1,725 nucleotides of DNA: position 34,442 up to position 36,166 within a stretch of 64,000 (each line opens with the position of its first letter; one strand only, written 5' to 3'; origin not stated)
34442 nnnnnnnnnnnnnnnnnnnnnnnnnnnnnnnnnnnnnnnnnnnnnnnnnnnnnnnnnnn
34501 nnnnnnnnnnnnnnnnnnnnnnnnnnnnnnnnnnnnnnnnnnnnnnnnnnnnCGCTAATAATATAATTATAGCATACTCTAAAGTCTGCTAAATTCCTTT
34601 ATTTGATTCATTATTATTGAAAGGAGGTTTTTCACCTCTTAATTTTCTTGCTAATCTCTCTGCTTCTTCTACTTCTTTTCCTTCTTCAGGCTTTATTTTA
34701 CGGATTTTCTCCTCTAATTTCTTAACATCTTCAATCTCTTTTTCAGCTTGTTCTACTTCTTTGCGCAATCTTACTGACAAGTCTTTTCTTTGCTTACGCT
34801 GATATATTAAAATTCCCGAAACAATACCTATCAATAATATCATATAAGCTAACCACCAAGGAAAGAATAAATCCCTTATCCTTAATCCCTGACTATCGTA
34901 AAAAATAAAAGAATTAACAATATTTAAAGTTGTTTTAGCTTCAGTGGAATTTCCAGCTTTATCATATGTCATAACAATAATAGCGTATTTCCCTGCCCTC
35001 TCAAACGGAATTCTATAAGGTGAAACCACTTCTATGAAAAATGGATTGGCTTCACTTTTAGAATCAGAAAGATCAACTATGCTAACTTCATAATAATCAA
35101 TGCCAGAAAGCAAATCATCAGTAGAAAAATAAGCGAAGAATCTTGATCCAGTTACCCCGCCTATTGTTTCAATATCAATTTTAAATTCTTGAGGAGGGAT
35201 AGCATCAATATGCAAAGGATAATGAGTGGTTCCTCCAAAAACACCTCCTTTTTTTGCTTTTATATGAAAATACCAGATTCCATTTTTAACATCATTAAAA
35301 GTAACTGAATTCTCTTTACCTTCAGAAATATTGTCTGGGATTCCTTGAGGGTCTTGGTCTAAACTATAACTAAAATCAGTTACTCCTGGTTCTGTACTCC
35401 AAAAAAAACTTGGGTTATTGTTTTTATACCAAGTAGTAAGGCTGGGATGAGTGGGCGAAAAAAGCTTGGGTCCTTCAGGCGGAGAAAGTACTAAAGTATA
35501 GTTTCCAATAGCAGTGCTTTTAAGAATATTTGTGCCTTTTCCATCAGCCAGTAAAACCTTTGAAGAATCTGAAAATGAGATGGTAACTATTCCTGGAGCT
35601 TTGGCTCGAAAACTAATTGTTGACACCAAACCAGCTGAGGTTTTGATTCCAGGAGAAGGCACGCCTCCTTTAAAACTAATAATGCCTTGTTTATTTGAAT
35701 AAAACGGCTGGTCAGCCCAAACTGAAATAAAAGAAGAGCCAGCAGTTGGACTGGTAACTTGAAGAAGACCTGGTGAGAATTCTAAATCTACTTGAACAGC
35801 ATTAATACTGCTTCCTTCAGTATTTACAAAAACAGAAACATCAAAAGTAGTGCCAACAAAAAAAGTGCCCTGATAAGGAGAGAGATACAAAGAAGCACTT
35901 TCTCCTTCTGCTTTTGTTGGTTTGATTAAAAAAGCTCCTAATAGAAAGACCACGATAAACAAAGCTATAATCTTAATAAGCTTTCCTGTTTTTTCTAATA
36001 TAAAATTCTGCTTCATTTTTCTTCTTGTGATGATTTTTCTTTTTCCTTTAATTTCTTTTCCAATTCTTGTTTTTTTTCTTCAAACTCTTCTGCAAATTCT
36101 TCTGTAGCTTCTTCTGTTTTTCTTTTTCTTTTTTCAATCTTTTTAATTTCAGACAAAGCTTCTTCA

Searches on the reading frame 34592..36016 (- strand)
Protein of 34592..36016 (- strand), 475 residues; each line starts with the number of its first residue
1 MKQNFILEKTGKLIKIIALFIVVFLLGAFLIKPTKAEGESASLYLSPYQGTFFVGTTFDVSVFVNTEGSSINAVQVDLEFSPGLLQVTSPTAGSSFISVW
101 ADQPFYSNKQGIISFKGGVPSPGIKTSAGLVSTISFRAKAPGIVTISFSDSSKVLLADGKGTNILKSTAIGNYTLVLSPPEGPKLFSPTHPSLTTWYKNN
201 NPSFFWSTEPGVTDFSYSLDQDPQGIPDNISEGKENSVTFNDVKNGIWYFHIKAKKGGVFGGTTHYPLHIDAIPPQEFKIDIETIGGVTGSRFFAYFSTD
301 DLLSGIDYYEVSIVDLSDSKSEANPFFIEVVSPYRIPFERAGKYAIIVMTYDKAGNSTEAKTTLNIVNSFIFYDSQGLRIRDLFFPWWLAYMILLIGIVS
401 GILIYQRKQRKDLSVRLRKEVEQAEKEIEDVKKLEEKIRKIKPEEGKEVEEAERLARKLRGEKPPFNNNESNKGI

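Call 14: search_protein_families(library=pfam, proteins=[window:34592-36016:-], max_evalue=0.01)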
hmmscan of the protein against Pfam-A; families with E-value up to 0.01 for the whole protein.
window:34592-36016:- (475 aa): 1 family
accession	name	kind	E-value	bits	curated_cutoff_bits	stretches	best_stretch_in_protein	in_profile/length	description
PF00963.24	Cohesin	-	2.2e-07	31.6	24.1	1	54-163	12-126/139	Cohesin domain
